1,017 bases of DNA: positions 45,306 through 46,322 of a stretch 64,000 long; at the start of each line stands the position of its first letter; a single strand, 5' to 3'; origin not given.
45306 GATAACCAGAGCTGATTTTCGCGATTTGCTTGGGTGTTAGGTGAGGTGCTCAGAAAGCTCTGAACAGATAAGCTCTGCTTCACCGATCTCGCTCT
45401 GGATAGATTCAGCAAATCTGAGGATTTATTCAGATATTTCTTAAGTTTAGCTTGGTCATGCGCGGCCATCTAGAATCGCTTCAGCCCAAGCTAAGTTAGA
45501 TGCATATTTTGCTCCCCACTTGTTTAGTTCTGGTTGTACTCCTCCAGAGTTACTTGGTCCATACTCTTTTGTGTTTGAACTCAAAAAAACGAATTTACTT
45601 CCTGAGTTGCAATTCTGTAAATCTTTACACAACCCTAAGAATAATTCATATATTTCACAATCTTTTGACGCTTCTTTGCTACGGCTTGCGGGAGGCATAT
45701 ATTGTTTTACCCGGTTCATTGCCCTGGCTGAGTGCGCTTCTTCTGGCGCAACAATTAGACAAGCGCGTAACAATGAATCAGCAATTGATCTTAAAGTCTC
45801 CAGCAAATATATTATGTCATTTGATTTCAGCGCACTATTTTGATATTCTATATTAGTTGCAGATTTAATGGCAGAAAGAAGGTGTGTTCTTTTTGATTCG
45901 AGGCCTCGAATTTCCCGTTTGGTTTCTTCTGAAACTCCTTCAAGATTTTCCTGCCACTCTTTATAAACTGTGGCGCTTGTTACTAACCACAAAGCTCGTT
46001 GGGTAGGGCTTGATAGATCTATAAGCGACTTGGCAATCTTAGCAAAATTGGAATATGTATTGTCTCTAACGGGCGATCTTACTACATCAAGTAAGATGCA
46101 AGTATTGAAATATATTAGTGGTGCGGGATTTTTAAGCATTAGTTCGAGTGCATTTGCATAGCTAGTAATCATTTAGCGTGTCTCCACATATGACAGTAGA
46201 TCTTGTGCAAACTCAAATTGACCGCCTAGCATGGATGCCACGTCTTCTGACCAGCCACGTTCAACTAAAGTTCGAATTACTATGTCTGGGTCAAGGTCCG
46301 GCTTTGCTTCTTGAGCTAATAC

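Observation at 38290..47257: Mosaic accessory region: hipBA, nested IS3 elements, Fic pseudogene and AT-rich orphan genes around a conserved marC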

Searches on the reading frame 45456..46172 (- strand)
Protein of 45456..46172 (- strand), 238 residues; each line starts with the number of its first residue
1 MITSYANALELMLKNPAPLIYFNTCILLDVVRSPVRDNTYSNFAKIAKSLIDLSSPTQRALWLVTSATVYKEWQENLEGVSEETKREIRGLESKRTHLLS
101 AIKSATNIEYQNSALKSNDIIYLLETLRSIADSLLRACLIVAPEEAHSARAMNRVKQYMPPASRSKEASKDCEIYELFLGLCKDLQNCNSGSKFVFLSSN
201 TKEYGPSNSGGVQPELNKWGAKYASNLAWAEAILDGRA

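Call 3: search_protein_families(library=pfam, proteins=[window:45456-46172:-], max_evalue=0.01)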
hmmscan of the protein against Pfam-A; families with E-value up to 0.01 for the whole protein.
window:45456-46172:- (238 aa): 1 family
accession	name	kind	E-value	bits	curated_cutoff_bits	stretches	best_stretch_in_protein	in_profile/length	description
PF16289.11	PIN_12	-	1.8e-09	38.7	32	1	20-204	1-172/172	PIN domain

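Call 6: search_protein_families(library=ncbifam, proteins=[window:45456-46172:-], max_evalue=0.01)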
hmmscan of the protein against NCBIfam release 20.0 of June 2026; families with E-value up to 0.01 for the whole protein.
window:45456-46172:- (238 aa): 0 families

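Call 7: search_protein_families(library=padloc, proteins=[window:45456-46172:-], max_evalue=0.1)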
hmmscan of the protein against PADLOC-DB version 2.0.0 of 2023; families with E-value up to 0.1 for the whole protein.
window:45456-46172:- (238 aa): 1 family
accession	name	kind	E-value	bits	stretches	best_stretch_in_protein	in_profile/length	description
PDLC00173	HamA1|HamA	-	0.0077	12.9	1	37-129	202-293/539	DUF1837 domain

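Call 75: search_dna_similar(query=window:45456-46172:-, collection=plasmids, mode=protein, max_evalue=0.001, max_rows=25)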
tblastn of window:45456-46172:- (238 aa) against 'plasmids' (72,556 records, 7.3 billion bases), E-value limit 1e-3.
Records with a match: 3; places in all: 3; records where one place covers at least 80% of the query: 2.
Best place of each record, by identity: <60% 3.
By first word of the organism name: Sinorhizobium 2; Rhizobium 1.
By predicted mobility (MOB-suite, as given by PLSDB): non-mobilizable 2; conjugative 1.
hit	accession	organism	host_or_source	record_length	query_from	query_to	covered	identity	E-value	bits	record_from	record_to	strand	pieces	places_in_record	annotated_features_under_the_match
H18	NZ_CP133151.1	Sinorhizobium chiapasense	Acaciella angustissima,cell culture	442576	18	234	91%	27.7%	3e-16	84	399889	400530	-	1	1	PIN domain-containing protein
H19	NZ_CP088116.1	Sinorhizobium meliloti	cell culture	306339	2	216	90%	25.1%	1e-7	59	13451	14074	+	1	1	PIN domain-containing protein | hypothetical protein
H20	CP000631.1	Rhizobium rhizogenes K84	-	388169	132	216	36%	38.8%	6e-7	57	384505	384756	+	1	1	hypothetical protein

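Call 86: search_protein_families(library=phrogs, proteins=[window:45456-46172:-], max_evalue=0.01)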
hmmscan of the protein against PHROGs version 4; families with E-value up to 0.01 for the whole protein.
window:45456-46172:- (238 aa): 0 families

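Call 95: search_solved_structures(query=window:45456-46172:-, max_evalue=1)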
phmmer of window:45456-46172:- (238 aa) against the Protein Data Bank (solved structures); distinct sequences matched with E-value up to 1: 0.
